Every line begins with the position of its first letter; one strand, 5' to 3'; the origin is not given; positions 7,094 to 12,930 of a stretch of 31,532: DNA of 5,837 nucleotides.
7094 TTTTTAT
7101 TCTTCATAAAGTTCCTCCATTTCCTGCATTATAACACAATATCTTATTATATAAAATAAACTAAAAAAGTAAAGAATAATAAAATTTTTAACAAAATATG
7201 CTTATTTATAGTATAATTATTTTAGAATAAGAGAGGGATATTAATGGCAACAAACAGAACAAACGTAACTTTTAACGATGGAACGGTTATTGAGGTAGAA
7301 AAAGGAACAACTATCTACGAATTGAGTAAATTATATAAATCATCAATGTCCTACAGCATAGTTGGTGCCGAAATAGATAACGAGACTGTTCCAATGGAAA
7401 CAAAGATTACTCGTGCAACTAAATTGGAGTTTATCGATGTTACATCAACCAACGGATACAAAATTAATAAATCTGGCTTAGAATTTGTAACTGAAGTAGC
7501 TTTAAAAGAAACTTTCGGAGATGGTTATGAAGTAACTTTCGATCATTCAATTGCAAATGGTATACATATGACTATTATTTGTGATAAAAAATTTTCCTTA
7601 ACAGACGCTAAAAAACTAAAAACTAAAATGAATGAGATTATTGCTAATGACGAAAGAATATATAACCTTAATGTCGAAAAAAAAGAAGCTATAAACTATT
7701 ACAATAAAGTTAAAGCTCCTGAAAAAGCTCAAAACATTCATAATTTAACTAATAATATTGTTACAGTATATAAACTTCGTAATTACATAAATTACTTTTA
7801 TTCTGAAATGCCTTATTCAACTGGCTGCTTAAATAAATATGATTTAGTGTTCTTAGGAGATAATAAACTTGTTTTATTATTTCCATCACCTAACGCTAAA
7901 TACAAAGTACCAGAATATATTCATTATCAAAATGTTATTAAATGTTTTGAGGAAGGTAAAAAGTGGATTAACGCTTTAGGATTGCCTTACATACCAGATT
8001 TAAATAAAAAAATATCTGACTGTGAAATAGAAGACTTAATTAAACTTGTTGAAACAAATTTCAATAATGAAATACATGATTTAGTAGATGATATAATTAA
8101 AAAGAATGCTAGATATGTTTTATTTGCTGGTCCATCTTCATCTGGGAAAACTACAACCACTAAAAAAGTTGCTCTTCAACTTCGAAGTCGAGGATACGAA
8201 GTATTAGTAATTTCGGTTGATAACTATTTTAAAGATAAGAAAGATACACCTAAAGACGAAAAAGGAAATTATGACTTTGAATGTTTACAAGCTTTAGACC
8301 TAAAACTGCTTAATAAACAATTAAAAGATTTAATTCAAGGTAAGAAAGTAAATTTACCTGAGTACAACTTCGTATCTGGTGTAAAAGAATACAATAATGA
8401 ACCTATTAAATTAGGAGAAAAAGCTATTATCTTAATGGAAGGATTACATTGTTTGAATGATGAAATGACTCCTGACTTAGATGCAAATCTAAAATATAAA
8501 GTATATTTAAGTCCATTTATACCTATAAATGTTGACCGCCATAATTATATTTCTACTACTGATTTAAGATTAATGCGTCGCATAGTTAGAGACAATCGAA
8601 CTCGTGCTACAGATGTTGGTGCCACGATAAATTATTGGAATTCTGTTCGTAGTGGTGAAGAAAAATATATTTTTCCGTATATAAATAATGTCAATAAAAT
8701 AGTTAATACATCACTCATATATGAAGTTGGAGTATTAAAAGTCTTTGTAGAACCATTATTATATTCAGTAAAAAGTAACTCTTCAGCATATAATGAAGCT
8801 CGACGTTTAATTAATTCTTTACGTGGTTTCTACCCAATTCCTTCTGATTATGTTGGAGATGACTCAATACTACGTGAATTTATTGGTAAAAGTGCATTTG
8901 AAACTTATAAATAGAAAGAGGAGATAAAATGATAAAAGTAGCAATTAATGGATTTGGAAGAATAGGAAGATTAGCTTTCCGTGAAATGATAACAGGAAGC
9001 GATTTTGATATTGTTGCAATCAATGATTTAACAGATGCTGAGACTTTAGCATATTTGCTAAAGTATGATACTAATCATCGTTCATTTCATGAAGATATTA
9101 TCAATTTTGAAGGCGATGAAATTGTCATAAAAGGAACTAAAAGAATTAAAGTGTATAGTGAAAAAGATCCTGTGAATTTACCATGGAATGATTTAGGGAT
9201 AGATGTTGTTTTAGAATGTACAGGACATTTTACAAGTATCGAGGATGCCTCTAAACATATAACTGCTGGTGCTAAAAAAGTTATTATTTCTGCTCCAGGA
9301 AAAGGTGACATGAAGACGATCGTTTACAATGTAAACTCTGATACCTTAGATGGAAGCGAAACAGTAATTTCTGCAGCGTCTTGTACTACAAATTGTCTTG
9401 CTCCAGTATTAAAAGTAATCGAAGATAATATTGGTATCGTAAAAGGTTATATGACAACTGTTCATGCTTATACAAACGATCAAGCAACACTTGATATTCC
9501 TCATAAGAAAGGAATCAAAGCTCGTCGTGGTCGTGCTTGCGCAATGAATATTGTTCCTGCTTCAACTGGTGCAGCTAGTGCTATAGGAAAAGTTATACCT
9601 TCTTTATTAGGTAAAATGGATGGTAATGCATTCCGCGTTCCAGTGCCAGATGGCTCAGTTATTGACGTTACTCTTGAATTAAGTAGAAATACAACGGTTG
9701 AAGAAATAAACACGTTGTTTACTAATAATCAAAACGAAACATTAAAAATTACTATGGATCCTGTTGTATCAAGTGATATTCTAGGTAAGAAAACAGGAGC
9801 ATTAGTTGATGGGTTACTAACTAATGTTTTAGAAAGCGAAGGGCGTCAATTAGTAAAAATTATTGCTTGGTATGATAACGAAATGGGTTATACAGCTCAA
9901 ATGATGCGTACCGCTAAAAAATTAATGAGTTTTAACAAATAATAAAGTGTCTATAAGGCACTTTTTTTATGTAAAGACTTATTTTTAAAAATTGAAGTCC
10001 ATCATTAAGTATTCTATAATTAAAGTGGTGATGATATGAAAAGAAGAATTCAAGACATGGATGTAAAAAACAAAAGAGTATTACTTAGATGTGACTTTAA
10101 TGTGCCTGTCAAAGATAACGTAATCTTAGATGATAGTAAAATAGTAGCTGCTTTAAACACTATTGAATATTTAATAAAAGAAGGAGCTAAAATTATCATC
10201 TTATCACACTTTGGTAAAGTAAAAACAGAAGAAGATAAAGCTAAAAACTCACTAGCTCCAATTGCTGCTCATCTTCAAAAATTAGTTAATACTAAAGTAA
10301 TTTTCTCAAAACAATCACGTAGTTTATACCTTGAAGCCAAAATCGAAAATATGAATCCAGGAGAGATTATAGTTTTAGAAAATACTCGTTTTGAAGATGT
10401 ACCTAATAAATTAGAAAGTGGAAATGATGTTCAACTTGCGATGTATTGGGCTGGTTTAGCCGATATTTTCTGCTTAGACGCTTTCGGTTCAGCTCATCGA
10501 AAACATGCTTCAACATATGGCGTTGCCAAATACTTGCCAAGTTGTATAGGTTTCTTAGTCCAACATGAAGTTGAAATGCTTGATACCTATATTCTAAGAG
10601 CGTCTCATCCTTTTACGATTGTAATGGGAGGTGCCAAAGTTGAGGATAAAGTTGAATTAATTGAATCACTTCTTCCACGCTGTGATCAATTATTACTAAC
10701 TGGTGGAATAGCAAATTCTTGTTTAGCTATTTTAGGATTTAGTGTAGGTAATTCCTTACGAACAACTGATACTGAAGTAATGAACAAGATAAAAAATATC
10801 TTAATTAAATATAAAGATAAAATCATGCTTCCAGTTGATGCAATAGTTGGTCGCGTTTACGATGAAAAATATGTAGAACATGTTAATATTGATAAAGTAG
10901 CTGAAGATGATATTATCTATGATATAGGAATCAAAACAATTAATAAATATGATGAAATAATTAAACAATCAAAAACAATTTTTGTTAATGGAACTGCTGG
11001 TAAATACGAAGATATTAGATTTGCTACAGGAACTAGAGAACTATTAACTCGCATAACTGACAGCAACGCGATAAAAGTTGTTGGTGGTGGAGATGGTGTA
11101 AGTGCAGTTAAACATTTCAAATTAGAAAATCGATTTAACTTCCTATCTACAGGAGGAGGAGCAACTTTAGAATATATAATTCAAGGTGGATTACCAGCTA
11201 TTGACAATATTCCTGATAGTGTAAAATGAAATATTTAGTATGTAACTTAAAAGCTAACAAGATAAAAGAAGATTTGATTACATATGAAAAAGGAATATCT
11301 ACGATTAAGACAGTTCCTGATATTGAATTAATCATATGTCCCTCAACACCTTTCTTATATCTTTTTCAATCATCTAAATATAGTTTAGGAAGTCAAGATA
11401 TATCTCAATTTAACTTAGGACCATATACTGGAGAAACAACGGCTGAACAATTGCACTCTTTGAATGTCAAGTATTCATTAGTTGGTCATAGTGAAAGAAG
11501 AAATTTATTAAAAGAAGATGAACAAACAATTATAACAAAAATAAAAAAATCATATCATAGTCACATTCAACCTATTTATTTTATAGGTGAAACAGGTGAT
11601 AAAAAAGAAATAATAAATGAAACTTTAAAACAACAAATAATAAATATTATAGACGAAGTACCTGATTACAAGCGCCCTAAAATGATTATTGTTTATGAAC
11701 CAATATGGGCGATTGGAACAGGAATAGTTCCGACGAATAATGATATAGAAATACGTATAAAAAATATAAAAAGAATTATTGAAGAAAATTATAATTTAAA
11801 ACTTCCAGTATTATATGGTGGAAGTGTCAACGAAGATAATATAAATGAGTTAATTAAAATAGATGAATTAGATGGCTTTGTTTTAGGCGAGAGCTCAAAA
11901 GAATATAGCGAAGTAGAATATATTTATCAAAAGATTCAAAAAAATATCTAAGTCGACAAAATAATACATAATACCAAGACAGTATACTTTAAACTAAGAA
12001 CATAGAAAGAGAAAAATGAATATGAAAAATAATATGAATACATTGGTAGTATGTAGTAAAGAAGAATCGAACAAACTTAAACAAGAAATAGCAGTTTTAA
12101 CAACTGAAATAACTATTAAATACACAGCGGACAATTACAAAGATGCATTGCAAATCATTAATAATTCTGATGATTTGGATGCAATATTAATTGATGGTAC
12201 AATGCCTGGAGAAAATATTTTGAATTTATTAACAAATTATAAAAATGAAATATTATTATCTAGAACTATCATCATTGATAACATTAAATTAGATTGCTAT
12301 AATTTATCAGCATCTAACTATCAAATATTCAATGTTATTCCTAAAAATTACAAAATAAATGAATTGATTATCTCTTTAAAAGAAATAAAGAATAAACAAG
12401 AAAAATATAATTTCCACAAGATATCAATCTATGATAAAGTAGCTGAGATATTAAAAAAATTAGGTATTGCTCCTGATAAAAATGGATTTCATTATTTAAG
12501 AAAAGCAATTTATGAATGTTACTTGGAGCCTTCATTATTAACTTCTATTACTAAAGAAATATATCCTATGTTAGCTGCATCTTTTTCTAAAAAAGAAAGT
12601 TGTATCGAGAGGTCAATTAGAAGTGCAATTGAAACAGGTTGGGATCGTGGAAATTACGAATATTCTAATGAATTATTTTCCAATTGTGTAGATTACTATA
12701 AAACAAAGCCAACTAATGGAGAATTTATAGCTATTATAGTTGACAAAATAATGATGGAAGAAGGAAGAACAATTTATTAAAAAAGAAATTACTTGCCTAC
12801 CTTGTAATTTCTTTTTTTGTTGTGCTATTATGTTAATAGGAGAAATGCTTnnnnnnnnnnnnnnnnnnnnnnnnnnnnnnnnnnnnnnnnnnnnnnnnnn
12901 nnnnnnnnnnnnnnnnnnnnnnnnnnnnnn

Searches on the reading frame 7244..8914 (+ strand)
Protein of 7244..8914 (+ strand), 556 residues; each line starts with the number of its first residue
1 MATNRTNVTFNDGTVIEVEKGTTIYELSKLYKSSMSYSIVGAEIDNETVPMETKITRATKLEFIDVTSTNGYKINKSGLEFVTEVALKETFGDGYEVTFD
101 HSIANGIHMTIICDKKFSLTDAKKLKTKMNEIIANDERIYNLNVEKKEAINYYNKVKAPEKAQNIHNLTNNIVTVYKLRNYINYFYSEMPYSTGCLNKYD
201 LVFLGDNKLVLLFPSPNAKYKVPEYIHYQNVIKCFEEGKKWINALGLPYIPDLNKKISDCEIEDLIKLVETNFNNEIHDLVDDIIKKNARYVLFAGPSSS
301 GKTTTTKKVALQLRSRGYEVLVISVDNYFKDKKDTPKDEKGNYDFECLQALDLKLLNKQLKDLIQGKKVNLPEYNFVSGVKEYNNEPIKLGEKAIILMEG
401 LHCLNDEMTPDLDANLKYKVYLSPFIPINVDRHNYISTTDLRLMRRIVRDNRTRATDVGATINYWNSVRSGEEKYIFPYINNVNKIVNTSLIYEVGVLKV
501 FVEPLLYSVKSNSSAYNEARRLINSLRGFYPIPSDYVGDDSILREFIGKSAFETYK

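Call 8: search_protein_families(library=pfam, proteins=[window:7244-8914:+])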
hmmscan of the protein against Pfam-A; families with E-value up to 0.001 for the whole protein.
window:7244-8914:+ (556 aa): 4 families
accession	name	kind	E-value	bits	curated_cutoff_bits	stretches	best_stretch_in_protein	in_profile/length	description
PF00485.24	PRK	-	3.5e-19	69.8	22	1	295-487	5-187/196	Phosphoribulokinase / Uridine kinase family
PF20720.3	nSTAND3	-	2.3e-05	24.5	27.2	1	275-325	4-53/155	Novel STAND NTPase 3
PF00448.28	SRP54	-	3.5e-05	24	22.7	1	291-328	3-40/196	SRP54-type protein, GTPase domain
PF01656.29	CbiA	-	0.00017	22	25.4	1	295-370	5-72/125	CobQ/CobB/MinD/ParA nucleotide binding domain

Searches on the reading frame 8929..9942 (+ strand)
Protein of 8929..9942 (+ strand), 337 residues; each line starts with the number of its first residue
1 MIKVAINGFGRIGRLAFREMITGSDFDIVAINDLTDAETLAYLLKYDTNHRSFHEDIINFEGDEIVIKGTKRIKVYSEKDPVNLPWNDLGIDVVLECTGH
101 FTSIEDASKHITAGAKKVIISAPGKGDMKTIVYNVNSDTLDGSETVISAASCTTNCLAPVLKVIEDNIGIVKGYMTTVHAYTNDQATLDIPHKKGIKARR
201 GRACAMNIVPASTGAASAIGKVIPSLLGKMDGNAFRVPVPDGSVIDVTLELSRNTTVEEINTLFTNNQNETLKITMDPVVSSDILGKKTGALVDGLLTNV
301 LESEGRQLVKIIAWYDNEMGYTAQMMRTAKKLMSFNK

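Call 8: search_protein_families(library=pfam, proteins=[window:8929-9942:+])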
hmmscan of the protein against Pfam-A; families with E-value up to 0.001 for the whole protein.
window:8929-9942:+ (337 aa): 2 families
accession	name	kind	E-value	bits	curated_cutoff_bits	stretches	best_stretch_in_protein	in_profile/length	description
PF02800.25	Gp_dh_C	-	2.5e-52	177.1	24.4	1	157-315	1-158/158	Glyceraldehyde 3-phosphate dehydrogenase, C-terminal domain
PF00044.30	Gp_dh_N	-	2.4e-37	127.7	31.7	1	2-103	1-100/101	Glyceraldehyde 3-phosphate dehydrogenase, NAD binding domain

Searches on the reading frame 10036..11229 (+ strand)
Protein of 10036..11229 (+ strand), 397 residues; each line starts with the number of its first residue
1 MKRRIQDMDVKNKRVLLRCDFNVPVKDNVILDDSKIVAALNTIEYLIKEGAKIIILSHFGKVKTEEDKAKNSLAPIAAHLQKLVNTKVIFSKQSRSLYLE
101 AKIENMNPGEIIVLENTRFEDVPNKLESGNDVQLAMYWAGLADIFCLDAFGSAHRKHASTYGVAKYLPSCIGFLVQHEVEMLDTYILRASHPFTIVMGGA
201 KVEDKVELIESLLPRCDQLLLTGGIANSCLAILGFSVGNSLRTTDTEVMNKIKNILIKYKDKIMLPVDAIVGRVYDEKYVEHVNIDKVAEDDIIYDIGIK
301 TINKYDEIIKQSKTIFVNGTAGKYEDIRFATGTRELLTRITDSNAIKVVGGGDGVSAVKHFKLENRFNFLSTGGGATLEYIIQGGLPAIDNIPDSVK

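Call 8: search_protein_families(library=pfam, proteins=[window:10036-11229:+])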
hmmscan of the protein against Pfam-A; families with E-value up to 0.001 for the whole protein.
window:10036-11229:+ (397 aa): 1 family
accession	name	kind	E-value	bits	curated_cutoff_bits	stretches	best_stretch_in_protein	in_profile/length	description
PF00162.24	PGK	-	1.3e-121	406.7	27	1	5-381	1-376/379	Phosphoglycerate kinase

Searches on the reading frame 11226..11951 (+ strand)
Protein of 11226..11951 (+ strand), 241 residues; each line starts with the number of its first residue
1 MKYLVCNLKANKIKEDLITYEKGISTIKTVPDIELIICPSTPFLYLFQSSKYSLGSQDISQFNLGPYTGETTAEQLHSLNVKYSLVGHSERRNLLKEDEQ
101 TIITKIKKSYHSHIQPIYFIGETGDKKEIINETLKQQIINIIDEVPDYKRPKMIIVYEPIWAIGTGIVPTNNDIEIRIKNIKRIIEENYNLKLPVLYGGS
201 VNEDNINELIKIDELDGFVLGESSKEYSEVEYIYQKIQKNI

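Call 8: search_protein_families(library=pfam, proteins=[window:11226-11951:+])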
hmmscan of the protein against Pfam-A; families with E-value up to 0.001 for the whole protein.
window:11226-11951:+ (241 aa): 1 family
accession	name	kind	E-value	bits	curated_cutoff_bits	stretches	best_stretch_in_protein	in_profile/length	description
PF00121.24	TIM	-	1.4e-53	182.4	20.1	1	3-235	2-243/245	Triosephosphate isomerase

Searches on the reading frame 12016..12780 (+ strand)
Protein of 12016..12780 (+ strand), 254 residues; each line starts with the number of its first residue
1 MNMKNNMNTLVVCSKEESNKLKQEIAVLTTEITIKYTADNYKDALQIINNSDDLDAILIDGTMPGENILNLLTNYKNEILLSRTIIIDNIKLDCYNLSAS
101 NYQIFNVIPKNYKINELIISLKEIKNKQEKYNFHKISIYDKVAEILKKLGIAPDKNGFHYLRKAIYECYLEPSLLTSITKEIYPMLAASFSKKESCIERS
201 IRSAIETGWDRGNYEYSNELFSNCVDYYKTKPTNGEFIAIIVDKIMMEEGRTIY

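Call 8: search_protein_families(library=pfam, proteins=[window:12016-12780:+])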
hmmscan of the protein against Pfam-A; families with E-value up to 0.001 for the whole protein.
window:12016-12780:+ (254 aa): 1 family
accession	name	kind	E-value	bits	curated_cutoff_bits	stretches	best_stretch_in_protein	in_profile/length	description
PF08769.17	Spo0A_C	-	3.3e-32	111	25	1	142-245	1-104/104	Sporulation initiation factor Spo0A C terminal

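Call 11: search_protein_families(library=pfam, proteins=[window:12016-12780:+], max_evalue=10)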
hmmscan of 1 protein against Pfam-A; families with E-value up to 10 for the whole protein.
window:12016-12780:+ (254 aa): 3 families
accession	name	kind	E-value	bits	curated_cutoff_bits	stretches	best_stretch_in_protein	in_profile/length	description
PF08769.17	Spo0A_C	-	3.3e-32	111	25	1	142-245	1-104/104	Sporulation initiation factor Spo0A C terminal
PF00072.30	Response_reg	-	0.0012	19.5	30.2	1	32-119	23-108/111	Response regulator receiver domain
PF10298.14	WhiA_N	-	0.07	13.6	23.4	1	103-151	39-85/86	WhiA N-terminal LAGLIDADG-like domain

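Call 15: search_solved_structures(query=window:12016-12780:+, show_alignments=3, max_evalue=0.01)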
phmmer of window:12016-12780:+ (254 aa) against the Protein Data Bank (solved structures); distinct sequences matched with E-value up to 0.01: 3.
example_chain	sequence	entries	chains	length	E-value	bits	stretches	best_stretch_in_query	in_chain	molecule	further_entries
1lq1_A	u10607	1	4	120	8e-23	84.5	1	141-249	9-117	Stage 0 sporulation protein A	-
1fc3_A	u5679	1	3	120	9.5e-23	84.2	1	141-249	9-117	SPO0A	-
3b2n_A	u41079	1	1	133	0.00056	22.8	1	11-134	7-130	Uncharacterized protein Q99UF4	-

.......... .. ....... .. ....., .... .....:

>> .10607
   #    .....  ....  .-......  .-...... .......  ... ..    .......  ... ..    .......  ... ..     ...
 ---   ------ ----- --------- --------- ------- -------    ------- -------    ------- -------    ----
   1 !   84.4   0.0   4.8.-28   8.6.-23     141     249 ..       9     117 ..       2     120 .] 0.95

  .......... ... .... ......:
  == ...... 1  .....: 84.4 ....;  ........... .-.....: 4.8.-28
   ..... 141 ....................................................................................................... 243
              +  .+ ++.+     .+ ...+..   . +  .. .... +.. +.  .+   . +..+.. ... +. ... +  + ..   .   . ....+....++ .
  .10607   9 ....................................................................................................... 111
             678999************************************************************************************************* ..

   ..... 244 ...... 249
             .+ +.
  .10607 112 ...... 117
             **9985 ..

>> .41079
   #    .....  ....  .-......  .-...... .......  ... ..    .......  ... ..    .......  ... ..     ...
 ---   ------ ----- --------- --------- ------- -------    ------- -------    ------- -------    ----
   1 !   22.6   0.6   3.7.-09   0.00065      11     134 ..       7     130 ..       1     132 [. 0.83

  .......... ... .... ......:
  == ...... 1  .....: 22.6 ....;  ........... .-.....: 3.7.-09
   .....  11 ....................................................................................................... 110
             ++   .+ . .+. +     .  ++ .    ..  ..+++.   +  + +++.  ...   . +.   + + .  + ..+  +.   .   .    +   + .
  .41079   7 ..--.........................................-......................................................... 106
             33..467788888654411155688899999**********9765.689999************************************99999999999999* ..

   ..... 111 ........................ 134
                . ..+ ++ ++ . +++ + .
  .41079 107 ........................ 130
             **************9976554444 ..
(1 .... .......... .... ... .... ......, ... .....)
